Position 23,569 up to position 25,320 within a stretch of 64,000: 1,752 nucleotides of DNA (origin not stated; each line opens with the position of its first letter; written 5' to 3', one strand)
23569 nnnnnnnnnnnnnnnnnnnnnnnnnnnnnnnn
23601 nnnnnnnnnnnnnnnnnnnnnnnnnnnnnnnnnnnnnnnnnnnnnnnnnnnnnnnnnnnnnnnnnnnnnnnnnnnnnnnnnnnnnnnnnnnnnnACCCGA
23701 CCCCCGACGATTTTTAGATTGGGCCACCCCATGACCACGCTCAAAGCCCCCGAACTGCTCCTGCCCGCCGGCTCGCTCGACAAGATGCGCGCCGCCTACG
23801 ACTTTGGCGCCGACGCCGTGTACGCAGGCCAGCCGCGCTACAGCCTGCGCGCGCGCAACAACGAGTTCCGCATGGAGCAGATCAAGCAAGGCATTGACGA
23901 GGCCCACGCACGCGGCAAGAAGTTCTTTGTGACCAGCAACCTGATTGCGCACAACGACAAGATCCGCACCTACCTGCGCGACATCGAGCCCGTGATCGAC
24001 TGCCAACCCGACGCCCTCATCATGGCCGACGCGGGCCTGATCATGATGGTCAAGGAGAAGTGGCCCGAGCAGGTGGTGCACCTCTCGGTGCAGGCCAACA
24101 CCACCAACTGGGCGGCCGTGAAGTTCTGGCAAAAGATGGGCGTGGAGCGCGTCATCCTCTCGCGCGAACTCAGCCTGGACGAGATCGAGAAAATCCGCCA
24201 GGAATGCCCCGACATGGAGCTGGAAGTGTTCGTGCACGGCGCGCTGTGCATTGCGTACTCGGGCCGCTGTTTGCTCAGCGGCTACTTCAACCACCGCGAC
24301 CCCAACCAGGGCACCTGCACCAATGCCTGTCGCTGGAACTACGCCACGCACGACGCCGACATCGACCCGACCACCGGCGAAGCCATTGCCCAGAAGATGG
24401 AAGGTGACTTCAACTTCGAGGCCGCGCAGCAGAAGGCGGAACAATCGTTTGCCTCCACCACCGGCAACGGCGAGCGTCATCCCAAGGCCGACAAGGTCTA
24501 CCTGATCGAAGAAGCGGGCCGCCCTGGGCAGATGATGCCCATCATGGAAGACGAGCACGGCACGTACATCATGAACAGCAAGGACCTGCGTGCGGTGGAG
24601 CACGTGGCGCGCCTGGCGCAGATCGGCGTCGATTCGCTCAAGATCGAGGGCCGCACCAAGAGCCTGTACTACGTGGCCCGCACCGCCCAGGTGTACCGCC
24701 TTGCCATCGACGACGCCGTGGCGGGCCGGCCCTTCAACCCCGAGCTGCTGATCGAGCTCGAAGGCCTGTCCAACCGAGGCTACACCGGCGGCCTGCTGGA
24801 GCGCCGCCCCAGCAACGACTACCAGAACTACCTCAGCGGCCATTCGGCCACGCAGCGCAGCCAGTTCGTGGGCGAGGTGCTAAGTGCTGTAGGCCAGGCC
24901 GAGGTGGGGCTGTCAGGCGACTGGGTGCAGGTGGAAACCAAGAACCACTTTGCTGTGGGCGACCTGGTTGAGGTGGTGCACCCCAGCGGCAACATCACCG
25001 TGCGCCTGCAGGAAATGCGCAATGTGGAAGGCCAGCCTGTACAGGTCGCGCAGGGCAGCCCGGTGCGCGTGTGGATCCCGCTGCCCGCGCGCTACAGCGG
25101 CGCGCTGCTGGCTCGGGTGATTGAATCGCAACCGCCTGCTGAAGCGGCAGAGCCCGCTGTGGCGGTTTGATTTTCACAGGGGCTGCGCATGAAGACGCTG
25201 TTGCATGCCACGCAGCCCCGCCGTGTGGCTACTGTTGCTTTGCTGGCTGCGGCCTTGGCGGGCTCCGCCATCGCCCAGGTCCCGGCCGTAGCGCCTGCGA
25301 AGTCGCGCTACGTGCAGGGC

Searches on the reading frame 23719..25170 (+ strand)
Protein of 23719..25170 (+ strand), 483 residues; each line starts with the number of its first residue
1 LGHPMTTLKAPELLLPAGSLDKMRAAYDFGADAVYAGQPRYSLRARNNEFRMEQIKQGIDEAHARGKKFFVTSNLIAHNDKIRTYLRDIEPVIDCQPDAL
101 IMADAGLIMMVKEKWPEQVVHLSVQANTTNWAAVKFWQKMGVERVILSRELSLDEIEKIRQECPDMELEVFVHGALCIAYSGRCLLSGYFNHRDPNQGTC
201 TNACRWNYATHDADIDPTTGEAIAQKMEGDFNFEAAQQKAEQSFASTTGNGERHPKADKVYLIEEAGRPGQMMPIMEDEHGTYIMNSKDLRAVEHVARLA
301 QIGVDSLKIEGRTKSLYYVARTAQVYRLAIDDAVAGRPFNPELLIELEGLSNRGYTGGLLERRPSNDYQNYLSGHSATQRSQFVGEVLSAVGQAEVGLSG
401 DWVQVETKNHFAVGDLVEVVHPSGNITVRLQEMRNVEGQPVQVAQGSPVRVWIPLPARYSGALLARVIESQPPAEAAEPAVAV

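Call 43: search_protein_families(library=ncbifam, max_evalue=1e-10, proteins=[window:23719-25170:+])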
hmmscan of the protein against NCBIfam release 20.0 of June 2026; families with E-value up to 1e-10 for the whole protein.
window:23719-25170:+ (483 aa): 4 families
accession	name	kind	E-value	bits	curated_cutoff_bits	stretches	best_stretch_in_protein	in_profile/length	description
NF011996.0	PRK15452.1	equivalog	1.2e-221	736.3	534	1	9-469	3-444/449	prephenate-dependent tRNA uridine(34) hydroxylase TrhP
NF047963.1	quinone_UbiU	equivalog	2.4e-58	197.8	440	1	12-228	2-221/331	ubiquinone anaerobic biosynthesis protein UbiU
NF047965.1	quinone_UbiV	equivalog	2.9e-14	53.3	275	1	45-204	39-190/292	ubiquinone anaerobic biosynthesis protein UbiV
NF011991.0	PRK15447.1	equivalog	1.5e-13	50.9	283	1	45-204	40-196/302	U32 family peptidase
